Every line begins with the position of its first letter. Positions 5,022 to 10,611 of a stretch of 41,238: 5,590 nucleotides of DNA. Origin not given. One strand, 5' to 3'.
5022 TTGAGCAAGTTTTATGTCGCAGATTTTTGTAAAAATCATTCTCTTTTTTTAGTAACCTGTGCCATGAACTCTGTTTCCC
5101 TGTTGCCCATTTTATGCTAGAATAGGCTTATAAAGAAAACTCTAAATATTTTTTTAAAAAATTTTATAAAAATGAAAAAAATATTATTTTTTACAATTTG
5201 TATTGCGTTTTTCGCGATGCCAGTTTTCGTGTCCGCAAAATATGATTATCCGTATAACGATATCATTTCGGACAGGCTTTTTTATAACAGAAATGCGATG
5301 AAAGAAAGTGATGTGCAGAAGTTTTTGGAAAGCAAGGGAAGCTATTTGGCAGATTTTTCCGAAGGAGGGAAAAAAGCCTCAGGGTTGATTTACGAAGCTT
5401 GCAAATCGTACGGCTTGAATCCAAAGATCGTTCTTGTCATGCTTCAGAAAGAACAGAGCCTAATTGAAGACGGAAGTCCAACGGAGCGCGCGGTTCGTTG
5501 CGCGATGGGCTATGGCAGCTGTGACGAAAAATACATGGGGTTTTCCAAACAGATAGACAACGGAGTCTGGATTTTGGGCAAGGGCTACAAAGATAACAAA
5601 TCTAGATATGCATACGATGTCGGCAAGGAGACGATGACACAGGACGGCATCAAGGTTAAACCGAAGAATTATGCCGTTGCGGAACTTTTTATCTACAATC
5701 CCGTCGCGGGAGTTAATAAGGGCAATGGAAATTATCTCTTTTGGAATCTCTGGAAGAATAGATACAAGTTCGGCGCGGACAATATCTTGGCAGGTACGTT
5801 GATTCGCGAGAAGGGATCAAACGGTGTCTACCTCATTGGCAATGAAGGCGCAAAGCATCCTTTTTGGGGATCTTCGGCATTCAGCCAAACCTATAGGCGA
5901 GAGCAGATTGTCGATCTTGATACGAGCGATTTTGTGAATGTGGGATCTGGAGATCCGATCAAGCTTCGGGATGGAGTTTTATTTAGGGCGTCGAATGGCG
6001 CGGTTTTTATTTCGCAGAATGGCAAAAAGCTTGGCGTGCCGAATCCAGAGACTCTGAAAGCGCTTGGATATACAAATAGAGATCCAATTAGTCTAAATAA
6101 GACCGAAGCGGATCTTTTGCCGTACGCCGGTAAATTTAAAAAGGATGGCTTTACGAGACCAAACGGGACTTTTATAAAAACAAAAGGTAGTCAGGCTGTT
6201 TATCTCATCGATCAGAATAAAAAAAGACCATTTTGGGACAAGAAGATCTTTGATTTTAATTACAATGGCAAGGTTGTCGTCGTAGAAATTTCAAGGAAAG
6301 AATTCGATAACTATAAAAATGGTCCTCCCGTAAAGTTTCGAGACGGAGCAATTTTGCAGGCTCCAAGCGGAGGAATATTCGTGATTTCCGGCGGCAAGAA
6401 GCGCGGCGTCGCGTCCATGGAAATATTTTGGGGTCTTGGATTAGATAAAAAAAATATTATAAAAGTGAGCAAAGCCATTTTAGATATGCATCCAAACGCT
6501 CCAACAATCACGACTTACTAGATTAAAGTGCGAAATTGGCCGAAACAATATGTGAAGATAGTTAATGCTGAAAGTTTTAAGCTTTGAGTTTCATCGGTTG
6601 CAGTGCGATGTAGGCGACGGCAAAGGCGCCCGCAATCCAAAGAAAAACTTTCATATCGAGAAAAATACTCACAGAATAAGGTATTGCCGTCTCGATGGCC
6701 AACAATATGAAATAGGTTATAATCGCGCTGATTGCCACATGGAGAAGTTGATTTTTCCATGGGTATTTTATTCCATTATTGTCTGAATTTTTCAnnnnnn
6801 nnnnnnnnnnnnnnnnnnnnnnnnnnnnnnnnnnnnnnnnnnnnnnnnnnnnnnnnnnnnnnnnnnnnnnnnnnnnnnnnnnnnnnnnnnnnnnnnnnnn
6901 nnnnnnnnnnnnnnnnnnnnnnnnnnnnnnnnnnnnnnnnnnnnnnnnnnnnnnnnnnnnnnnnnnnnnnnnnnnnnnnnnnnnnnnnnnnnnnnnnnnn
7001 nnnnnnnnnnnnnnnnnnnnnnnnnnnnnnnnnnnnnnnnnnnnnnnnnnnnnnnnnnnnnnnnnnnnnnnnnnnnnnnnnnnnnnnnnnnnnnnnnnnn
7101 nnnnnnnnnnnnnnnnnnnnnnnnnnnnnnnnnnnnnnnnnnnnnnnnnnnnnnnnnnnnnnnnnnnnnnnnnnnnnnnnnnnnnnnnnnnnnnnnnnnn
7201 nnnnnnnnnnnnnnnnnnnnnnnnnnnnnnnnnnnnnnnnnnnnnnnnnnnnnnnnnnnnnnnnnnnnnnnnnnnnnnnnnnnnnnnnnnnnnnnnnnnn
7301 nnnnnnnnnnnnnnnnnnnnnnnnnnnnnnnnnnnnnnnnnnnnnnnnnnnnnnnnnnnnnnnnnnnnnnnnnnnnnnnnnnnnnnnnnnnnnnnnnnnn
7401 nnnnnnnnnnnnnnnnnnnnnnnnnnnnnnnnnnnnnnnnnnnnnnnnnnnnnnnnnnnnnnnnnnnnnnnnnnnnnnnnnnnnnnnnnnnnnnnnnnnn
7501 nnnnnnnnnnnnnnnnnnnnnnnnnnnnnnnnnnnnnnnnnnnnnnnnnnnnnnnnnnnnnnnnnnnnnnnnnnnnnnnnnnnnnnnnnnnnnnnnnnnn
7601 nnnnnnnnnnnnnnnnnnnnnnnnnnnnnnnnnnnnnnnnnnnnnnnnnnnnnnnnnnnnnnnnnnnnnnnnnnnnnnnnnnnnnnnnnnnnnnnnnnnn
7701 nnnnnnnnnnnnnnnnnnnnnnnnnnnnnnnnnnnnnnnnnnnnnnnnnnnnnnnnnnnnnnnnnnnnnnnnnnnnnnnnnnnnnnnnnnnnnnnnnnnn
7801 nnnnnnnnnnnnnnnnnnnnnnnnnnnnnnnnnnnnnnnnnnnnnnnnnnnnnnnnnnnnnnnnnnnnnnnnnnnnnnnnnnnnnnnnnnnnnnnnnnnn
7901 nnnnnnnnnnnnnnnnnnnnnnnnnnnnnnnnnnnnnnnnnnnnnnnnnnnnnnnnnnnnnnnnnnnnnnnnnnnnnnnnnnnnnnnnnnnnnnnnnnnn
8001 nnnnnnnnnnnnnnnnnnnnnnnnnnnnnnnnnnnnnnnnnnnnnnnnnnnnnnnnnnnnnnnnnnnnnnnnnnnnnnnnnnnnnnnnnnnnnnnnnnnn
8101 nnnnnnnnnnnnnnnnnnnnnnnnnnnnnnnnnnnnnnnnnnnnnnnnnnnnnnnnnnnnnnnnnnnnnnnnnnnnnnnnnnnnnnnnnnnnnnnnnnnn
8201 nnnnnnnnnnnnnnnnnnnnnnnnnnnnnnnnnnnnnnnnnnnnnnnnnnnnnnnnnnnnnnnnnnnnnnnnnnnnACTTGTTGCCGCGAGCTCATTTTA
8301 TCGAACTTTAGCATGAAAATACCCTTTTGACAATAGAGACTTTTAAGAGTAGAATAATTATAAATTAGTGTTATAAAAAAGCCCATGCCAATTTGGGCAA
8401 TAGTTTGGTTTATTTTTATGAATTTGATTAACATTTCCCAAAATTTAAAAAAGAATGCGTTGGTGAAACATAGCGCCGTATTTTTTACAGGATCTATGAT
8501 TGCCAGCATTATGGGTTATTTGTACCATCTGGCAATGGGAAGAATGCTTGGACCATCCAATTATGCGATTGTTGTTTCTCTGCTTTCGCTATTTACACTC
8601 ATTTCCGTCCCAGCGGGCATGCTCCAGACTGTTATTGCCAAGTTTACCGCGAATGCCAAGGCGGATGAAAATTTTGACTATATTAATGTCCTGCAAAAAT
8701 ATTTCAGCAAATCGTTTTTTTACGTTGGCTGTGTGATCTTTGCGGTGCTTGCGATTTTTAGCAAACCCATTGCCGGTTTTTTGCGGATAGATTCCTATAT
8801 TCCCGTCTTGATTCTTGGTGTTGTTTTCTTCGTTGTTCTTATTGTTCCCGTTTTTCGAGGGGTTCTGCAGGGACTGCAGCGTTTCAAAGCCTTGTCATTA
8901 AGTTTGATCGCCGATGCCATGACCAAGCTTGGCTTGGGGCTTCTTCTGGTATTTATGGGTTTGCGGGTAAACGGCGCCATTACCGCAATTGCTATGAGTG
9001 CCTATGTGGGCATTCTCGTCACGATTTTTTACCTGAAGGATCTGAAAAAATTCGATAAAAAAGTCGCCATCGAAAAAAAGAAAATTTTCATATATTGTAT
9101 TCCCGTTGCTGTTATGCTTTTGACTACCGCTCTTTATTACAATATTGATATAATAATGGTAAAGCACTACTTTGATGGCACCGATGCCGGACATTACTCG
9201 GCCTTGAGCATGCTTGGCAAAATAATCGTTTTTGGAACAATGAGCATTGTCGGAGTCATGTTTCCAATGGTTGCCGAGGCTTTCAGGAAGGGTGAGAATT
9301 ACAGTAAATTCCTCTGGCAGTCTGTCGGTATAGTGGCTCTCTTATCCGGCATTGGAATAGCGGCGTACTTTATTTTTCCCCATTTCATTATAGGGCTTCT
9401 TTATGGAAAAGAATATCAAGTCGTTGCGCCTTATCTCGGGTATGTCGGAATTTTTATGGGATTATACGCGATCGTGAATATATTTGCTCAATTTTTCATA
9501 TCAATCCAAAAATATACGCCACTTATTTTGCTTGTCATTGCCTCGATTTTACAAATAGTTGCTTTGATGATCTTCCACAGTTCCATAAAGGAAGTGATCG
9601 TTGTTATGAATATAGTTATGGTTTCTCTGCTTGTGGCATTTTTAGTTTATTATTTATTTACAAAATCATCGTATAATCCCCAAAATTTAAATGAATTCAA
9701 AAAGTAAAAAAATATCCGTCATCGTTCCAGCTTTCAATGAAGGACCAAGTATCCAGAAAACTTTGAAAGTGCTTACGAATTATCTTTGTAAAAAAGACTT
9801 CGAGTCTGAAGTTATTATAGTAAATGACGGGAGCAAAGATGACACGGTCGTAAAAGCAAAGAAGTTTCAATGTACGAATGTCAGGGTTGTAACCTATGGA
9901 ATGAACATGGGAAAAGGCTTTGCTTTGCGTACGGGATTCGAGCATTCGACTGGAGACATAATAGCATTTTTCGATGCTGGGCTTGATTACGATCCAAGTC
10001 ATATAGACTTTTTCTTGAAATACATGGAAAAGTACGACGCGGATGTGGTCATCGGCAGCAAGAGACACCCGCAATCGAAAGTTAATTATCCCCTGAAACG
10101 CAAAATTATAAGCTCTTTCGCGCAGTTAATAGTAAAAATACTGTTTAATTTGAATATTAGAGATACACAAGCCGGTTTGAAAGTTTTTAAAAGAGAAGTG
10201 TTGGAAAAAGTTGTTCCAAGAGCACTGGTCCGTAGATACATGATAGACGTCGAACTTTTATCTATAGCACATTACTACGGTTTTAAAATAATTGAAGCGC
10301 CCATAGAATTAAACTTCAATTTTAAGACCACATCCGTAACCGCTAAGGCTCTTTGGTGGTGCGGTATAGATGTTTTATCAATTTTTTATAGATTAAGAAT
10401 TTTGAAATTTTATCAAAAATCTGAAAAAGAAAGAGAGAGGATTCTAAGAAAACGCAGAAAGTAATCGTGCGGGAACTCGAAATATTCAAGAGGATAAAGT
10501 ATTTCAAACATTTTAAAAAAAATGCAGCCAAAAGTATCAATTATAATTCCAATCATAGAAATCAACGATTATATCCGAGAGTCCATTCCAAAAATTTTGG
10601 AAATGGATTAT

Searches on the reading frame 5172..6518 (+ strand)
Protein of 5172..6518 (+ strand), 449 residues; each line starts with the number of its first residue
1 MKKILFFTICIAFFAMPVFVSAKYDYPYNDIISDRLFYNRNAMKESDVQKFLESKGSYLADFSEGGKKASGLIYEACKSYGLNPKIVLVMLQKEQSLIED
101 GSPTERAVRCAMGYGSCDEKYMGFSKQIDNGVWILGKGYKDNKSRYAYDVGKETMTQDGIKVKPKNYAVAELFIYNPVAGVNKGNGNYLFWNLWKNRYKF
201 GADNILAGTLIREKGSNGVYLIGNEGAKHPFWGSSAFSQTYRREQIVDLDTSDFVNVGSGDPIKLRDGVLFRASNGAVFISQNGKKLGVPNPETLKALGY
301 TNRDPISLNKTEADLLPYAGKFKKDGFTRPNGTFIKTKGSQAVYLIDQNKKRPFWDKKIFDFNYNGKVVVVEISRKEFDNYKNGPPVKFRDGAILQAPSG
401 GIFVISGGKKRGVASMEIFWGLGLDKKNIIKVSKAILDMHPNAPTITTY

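Call 19: search_protein_families(library=pfam, proteins=[window:5172-6518:+], max_evalue=0.001)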
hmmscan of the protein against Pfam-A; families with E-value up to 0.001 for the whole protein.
window:5172-6518:+ (449 aa): 0 families

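Call 59: search_protein_families(library=pfam, proteins=[window:5172-6518:+], max_evalue=1)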
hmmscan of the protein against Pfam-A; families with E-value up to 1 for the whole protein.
window:5172-6518:+ (449 aa): 1 family
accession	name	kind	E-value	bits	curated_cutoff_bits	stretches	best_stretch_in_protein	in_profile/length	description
PF05108.18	T7SS_ESX1_EccB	-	0.0034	16.6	27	0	274-305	413-443/474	Type VII secretion system ESX-1, transport TM domain B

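Call 60: search_protein_families(library=ncbifam, proteins=[window:5172-6518:+], max_evalue=0.001)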
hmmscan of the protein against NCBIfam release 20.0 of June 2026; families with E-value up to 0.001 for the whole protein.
window:5172-6518:+ (449 aa): 0 families

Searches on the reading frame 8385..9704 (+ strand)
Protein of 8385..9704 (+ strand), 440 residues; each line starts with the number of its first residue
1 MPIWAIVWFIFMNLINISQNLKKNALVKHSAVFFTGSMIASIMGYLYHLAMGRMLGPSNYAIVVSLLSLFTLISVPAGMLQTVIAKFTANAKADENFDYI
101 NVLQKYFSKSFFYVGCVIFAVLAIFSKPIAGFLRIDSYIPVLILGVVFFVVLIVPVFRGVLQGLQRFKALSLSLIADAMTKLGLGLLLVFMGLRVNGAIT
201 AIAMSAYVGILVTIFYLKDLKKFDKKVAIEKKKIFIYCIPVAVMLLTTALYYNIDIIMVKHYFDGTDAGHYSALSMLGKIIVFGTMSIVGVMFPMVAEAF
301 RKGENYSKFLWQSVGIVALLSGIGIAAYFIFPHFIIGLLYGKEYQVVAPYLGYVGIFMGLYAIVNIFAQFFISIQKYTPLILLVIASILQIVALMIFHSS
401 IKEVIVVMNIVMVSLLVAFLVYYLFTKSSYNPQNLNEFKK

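Call 19: search_protein_families(library=pfam, proteins=[window:8385-9704:+], max_evalue=0.001)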
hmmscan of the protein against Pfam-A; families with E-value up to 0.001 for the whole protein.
window:8385-9704:+ (440 aa): 2 families
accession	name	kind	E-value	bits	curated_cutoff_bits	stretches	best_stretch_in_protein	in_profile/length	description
PF01943.22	Polysacc_synt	-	7.6e-21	75.2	28.2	1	27-299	2-273/274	Polysaccharide biosynthesis protein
PF01554.23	MatE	-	8.6e-05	22.7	24.9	1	240-392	1-157/161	MatE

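Call 60: search_protein_families(library=ncbifam, proteins=[window:8385-9704:+], max_evalue=0.001)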
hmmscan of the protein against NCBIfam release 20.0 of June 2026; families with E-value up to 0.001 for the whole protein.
window:8385-9704:+ (440 aa): 0 families

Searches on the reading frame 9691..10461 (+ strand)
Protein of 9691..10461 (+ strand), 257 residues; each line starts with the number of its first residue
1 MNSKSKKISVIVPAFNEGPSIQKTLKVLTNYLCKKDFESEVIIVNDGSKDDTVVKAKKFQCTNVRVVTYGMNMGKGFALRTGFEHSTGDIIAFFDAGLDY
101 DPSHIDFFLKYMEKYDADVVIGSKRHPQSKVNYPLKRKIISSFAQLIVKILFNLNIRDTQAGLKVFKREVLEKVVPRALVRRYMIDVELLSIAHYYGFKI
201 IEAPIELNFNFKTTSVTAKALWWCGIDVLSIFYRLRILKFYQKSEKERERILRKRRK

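Call 19: search_protein_families(library=pfam, proteins=[window:9691-10461:+], max_evalue=0.001)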
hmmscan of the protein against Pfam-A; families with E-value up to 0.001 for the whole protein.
window:9691-10461:+ (257 aa): 3 families
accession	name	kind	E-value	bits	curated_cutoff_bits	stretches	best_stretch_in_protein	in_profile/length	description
PF00535.33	Glycos_transf_2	-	4.4e-29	102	23.3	1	9-174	1-167/168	Glycosyl transferase family 2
PF10111.15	Glyco_tranf_2_2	-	4.3e-07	30.1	27.3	1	9-97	1-91/276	Glycosyltransferase like family 2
PF13641.12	Glyco_tranf_2_3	-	2.3e-06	28.2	27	1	8-120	3-119/230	Glycosyltransferase like family 2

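Call 60: search_protein_families(library=ncbifam, proteins=[window:9691-10461:+], max_evalue=0.001)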
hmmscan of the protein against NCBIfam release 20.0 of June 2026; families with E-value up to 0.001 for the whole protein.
window:9691-10461:+ (257 aa): 21 families
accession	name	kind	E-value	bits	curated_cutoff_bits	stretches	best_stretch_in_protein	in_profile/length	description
NF058614.1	PPMAGASynPpgS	equivalog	1e-19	70.8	370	1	9-209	3-198/226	polyprenyl-phospho-N-acetylgalactosaminyl synthase PpgS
NF047588.1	GlcsyltransPgfSStrep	equivalog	1.1e-19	70.8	500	1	7-176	2-169/308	glycosyltransferase PgfS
TIGR03937.1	PgaC_IcaA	equivalog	2.9e-16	59.4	422.3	1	4-114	43-152/407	poly-beta-1,6-N-acetyl-D-glucosamine synthase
NF007986.1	PRK10714.1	equivalog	1e-14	54.3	529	1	4-174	4-172/316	undecaprenyl-phosphate 4-deoxy-4-formamido-L-arabinose transferase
NF010496.0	PRK13915.1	equivalog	3.6e-13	49.3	262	1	4-99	29-128/307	glucosyl-3-phosphoglycerate synthase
NF007482.0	PRK10073.1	equivalog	4.2e-13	49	423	1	1-120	1-118/334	glycosyltransferase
NF041875.1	EPS_EpsD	equivalog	1.1e-12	48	370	1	8-135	1-127/325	exopolysaccharide biosynthesis glycosyltransferase EpsD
TIGR04182.1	glyco_TIGR04182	equivalog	1.7e-12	47.3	325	1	8-210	2-193/293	S-layer glycoprotein N-glycosyltransferase AglJ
NF047683.1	TeichurnBiosyTuaG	equivalog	2.9e-11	43.5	400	1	1-117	1-116/252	teichuronic acid biosynthesis protein TuaG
TIGR04283.1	glyco_like_mftF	equivalog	3.4e-11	43.2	182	1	8-96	1-81/221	TIGR04283 family arsenosugar biosynthesis glycosyltransferase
TIGR03965.1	mycofact_glyco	equivalog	4.4e-11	42.3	280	1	4-96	72-163/467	mycofactocin biosynthesis glycosyltransferase MftF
NF038302.1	EPS_HpsE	equivalog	1.5e-09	37.3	300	1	8-147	3-146/307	hormogonium polysaccharide biosynthesis glycosyltransferase HpsE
NF041391.1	DPhHxTase_Halo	equivalog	1.2e-08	34.2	375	1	15-208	4-184/213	dolichyl-phosphate hexose transferase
NF045692.1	OglycostaseCruG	equivalog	4.5e-07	29.1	600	1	6-122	41-162/386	2'-O-glycosyltransferase CruG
NF041865.1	EpsU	equivalog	4.9e-06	25.8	700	1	5-92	38-123/394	exopolysaccharide biosynthesis GT2 family glycosyltransferase EpsU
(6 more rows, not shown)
